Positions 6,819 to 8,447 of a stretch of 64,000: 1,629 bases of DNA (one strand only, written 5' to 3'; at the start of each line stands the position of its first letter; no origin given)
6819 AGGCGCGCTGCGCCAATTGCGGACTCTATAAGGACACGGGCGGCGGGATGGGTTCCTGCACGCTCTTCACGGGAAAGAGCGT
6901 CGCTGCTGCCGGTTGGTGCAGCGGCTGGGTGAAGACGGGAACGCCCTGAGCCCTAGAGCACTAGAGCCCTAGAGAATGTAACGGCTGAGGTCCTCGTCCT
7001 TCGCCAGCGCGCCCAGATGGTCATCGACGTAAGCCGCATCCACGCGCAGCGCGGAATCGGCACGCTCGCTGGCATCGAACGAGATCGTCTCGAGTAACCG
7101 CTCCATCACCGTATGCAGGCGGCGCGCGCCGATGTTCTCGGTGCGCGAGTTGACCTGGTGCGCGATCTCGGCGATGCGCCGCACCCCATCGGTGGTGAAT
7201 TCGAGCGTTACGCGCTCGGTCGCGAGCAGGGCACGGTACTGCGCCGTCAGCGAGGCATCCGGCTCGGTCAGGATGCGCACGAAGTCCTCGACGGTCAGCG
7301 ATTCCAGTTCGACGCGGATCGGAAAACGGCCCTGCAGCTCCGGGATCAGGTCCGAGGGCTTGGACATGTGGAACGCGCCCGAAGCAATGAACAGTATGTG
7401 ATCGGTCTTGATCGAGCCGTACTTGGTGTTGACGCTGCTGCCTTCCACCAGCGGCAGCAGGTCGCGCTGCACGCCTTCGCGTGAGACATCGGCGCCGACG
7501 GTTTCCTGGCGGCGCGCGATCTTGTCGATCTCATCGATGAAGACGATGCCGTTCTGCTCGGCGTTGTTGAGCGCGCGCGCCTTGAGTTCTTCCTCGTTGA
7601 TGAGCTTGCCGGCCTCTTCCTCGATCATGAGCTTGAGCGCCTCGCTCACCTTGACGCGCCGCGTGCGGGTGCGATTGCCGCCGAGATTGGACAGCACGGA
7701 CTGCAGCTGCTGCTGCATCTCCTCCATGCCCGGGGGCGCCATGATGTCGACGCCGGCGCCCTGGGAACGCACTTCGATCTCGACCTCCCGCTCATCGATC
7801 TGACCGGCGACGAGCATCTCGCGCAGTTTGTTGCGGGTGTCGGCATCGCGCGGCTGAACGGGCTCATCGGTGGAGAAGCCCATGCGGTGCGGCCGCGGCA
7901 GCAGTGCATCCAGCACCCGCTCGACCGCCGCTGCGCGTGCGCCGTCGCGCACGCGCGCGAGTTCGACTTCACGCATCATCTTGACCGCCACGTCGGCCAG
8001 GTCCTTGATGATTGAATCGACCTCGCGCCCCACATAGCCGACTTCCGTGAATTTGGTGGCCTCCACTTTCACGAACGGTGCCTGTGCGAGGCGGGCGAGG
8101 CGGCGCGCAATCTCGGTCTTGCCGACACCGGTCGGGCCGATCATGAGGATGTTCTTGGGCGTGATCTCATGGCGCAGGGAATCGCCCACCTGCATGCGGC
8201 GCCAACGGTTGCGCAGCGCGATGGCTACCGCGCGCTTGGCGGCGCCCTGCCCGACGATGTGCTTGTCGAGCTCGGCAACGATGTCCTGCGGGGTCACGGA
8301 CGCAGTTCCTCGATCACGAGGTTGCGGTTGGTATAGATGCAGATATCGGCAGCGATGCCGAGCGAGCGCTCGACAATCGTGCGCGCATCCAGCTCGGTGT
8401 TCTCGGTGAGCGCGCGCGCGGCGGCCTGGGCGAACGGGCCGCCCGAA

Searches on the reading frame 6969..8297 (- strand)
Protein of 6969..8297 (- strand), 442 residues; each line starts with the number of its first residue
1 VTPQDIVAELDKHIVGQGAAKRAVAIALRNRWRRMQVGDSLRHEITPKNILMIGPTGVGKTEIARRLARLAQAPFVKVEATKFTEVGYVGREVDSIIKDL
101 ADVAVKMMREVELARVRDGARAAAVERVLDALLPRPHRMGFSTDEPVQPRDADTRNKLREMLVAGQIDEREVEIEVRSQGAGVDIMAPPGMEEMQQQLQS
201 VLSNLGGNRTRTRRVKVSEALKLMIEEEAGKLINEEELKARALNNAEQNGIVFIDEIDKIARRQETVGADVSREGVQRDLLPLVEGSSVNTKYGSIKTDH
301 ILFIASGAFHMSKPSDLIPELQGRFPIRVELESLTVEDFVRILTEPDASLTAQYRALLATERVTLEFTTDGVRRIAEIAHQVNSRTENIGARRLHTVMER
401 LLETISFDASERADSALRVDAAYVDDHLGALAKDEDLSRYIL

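Call 23: search_protein_families(library=pfam, proteins=[window:6969-8297:-], max_evalue=0.001)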
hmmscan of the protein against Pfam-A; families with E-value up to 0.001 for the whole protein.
window:6969-8297:- (442 aa): 11 families
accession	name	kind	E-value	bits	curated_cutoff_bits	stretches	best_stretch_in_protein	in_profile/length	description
PF07724.20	AAA_2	-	7e-36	124.2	27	2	188-328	11-166/166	AAA domain (Cdc48 subfamily)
PF00004.35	AAA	-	6.7e-18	65.8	21.2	2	232-332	38-130/131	ATPase family associated with various cellular activities (AAA)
PF07728.20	AAA_5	-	1.3e-07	32.1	22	1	49-86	1-39/139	AAA domain (dynein-related subfamily)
PF00493.29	MCM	-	6.2e-07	29.2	23.3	0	5-75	17-86/224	MCM P-loop domain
PF13401.12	AAA_22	-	4.4e-06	27.5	27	1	48-94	6-55/130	AAA domain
PF05496.18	RuvB_N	-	1.1e-05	25.7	27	0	217-266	53-102/159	Holliday junction DNA helicase RuvB P-loop domain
PF13191.12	AAA_16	-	3.8e-05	24.7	32.6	0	46-162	23-124/167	AAA ATPase domain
PF01078.27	Mg_chelatase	-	0.00013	21.9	20.3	0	48-82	23-56/207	Magnesium chelatase, subunit ChlI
PF03266.21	NTPase_1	-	0.00054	20.3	23.9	0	50-118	2-71/168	NTPase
PF13238.12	AAA_18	-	0.00081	20.3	29.4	0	50-124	1-67/128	AAA domain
PF13521.12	AAA_28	-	0.00081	20.1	27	0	50-109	2-62/164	AAA domain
